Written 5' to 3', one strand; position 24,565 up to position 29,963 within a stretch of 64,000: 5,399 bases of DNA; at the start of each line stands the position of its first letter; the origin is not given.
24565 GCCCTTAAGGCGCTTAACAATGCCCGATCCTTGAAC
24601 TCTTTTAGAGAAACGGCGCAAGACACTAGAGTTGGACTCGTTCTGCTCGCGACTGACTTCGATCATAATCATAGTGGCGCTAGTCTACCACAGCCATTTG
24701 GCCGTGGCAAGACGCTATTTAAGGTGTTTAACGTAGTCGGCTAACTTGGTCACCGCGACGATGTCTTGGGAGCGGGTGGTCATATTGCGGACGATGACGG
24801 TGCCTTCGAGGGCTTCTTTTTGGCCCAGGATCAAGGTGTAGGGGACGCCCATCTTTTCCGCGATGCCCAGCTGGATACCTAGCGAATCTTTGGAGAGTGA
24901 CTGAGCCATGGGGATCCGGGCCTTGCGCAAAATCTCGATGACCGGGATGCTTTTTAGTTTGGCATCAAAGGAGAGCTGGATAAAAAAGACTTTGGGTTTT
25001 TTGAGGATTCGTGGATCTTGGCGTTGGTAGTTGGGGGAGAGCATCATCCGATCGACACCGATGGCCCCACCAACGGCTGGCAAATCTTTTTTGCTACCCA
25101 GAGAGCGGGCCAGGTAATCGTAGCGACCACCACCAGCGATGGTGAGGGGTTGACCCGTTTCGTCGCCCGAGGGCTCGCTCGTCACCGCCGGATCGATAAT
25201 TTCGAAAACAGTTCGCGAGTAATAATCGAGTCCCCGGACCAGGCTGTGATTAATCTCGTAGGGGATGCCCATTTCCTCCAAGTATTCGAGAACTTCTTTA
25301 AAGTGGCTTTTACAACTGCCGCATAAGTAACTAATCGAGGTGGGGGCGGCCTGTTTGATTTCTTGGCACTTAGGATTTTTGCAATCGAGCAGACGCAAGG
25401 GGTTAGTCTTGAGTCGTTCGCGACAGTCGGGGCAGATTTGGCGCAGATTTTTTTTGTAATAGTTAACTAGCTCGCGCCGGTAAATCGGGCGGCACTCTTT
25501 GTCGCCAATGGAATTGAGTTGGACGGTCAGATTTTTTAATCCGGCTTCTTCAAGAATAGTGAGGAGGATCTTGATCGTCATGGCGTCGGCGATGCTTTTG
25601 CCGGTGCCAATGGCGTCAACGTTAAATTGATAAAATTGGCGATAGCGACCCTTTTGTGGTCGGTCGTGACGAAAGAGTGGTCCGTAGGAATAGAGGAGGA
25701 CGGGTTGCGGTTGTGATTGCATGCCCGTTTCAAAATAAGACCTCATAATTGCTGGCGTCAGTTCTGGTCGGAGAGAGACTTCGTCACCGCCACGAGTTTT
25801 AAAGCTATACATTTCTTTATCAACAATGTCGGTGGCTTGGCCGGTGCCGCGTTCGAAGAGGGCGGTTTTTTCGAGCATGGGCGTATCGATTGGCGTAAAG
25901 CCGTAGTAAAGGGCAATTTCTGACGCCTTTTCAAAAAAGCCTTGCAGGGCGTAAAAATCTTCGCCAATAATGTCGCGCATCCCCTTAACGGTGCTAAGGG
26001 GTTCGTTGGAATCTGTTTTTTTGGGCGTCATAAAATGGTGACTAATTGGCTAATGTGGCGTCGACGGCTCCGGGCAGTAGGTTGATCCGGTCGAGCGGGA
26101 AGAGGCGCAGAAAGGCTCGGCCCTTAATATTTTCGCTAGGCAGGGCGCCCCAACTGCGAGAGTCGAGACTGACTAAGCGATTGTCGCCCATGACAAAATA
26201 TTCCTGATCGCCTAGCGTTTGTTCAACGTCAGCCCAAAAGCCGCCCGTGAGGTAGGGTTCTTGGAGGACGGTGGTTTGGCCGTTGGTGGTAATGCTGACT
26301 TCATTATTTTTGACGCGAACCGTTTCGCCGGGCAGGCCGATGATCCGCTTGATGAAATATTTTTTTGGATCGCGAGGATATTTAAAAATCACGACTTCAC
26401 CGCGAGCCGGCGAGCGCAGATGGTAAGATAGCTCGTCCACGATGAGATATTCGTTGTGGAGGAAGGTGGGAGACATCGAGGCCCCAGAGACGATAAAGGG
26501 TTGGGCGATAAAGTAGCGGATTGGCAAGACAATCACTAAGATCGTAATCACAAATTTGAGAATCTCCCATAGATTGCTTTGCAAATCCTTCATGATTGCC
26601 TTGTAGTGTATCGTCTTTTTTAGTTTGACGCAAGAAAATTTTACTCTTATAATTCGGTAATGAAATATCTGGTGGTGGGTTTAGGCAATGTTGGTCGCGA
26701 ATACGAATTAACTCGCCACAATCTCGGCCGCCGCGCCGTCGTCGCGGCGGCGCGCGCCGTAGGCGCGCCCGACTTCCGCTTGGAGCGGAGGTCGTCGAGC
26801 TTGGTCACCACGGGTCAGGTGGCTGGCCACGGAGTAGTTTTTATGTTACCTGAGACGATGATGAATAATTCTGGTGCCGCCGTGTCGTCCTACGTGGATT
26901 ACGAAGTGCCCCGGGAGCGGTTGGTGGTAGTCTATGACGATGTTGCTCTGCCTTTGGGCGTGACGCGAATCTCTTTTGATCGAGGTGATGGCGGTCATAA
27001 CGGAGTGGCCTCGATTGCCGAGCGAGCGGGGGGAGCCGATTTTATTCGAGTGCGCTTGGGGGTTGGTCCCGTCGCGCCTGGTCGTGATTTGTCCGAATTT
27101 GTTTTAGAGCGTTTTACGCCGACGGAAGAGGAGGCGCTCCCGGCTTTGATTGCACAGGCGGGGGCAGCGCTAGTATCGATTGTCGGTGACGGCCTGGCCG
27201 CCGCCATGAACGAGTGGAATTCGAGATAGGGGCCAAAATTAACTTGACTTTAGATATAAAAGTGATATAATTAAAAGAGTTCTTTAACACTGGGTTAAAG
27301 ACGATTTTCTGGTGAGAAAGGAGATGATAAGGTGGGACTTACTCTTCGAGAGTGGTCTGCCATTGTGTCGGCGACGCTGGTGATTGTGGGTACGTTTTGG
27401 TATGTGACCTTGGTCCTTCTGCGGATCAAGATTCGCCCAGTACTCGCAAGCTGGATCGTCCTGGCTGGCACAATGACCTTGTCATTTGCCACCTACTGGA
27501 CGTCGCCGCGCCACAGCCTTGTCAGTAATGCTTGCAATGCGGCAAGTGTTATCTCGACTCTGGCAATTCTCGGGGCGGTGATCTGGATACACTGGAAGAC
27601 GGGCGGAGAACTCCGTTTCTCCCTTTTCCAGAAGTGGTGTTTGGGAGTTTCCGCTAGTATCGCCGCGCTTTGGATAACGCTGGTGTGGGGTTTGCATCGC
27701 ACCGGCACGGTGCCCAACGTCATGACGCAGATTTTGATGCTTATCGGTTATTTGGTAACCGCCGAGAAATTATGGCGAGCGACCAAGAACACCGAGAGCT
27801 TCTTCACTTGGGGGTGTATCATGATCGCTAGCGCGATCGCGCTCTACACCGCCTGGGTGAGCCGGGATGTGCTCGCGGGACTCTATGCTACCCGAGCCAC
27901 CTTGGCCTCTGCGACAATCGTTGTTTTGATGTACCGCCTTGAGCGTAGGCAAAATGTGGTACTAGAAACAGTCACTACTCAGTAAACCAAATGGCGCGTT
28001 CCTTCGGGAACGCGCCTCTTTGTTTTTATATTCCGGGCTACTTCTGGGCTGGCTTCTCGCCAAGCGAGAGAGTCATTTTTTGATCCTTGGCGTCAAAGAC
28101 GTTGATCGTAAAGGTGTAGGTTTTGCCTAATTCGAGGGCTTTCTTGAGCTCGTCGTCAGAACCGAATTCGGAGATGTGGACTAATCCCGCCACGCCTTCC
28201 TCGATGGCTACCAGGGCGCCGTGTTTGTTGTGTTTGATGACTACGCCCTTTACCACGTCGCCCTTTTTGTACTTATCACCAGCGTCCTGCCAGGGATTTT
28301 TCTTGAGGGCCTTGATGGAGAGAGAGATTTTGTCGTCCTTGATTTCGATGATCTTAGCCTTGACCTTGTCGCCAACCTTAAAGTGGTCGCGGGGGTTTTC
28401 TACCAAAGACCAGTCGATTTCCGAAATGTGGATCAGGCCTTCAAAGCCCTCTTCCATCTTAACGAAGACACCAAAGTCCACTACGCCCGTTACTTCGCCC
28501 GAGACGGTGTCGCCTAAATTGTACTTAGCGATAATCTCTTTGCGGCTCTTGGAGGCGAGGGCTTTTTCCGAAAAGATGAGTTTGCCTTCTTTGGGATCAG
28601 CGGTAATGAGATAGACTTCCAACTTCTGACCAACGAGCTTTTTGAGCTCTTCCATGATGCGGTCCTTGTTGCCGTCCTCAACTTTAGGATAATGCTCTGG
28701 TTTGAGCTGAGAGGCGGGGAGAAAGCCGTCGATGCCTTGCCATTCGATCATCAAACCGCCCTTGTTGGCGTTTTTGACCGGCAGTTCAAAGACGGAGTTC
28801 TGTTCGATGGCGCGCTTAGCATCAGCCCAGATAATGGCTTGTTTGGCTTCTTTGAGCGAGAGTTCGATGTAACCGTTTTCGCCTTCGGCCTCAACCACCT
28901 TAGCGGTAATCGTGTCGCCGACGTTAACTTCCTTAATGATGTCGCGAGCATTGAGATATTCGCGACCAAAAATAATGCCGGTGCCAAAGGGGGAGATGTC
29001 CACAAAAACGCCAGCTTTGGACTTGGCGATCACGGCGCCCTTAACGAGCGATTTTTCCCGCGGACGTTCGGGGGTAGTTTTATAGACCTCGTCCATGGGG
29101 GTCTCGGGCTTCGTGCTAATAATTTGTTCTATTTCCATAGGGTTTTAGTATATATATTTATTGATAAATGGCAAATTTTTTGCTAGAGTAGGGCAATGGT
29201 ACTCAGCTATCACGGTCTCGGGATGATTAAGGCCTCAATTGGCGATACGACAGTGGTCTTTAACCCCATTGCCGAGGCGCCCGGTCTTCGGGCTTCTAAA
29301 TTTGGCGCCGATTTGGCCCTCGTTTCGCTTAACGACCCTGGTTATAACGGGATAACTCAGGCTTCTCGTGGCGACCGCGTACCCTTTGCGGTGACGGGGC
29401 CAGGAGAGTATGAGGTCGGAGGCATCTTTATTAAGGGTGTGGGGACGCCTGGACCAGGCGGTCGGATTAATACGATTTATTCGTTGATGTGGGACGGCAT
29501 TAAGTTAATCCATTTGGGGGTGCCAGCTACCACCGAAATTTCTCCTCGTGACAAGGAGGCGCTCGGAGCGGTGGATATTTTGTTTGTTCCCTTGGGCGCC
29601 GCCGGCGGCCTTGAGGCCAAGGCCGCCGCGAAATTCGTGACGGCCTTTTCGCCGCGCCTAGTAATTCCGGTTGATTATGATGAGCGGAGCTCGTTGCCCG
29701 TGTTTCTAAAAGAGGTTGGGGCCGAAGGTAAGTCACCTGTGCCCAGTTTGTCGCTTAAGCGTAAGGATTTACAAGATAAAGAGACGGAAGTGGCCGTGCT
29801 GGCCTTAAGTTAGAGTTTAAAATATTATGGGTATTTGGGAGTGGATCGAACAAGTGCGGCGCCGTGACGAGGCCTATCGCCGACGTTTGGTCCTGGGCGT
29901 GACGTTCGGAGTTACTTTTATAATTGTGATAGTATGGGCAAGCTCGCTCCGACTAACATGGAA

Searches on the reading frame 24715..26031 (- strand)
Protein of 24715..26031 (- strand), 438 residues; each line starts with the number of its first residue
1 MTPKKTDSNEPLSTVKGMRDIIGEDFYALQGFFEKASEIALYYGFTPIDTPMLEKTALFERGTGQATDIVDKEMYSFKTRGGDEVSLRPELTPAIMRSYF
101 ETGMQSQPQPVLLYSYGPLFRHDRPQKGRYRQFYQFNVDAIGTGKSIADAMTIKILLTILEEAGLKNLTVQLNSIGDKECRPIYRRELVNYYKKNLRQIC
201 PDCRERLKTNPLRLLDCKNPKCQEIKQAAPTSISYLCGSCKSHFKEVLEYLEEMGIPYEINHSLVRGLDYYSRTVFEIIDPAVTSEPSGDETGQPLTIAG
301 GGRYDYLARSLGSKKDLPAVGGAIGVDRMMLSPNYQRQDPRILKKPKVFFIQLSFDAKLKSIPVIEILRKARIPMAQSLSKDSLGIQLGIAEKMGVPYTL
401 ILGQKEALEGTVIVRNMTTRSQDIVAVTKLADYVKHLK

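Call 8: search_protein_families(library=pfam, proteins=[window:24715-26031:-], max_evalue=0.001)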
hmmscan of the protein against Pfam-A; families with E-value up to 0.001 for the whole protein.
window:24715-26031:- (438 aa): 3 families
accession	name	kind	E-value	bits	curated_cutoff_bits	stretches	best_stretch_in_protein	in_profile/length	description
PF13393.11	tRNA-synt_His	-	3.8e-32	112.2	25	1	17-328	1-307/308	Histidyl-tRNA synthetase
PF00587.30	tRNA-synt_2b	-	5.1e-12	46.7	29.3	1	75-330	1-172/179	tRNA synthetase class II core domain (G, H, P, S and T)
PF03129.25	HGTP_anticodon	-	1.7e-11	44.6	21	1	364-436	21-93/94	Anticodon binding domain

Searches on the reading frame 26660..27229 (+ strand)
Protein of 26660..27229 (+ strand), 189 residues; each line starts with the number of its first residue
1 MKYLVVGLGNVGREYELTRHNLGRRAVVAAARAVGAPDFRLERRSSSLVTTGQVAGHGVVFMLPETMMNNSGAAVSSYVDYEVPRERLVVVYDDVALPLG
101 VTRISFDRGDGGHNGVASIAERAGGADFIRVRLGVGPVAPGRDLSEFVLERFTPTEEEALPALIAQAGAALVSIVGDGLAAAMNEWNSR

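Call 8: search_protein_families(library=pfam, proteins=[window:26660-27229:+], max_evalue=0.001)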
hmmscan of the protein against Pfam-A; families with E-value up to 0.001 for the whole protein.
window:26660-27229:+ (189 aa): 1 family
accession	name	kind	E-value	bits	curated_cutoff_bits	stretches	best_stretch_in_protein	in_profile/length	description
PF01195.25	Pept_tRNA_hydro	-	6e-47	160.3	27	1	4-187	1-183/183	Peptidyl-tRNA hydrolase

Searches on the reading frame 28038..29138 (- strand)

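Call 8: search_protein_families(library=pfam, proteins=[window:28038-29138:-], max_evalue=0.001)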
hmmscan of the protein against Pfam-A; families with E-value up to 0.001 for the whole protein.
window:28038-29138:- (366 aa): 7 families
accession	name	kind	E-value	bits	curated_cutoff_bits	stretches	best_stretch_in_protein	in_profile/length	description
PF00575.29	S1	-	1.6e-47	160.2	22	4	206-276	2-74/74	S1 RNA binding domain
PF23459.1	S1_RRP5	-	1.5e-13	51.5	27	2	290-359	1-72/72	RRP5 S1 domain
PF21710.3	Spt6_S1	-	7.3e-09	36.2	27.5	0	216-276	24-85/91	Spt6, S1/OB domain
PF13509.12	S1_2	-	8.3e-05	23.1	21.8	0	208-242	1-35/61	S1 domain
PF21543.3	CvfB_2nd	-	9.2e-05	22.7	27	0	223-276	28-75/76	Virulence regulatory factor CvfB, second domain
PF18614.7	RNase_II_C_S1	-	0.00041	20.6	26.6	0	169-190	36-57/59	RNase II-type exonuclease C-terminal S1 domain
PF24682.1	OB_RRP5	-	0.00059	20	27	0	238-270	46-78/90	RRP5 OB-fold domain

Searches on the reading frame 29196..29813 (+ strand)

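Call 8: search_protein_families(library=pfam, proteins=[window:29196-29813:+], max_evalue=0.001)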
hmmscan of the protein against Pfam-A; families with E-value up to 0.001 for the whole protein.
window:29196-29813:+ (205 aa): 1 family
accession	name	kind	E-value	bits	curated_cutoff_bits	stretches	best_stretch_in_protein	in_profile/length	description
PF13483.12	Lactamase_B_3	-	5.5e-16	59.4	24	1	14-159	13-159/160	Beta-lactamase superfamily domain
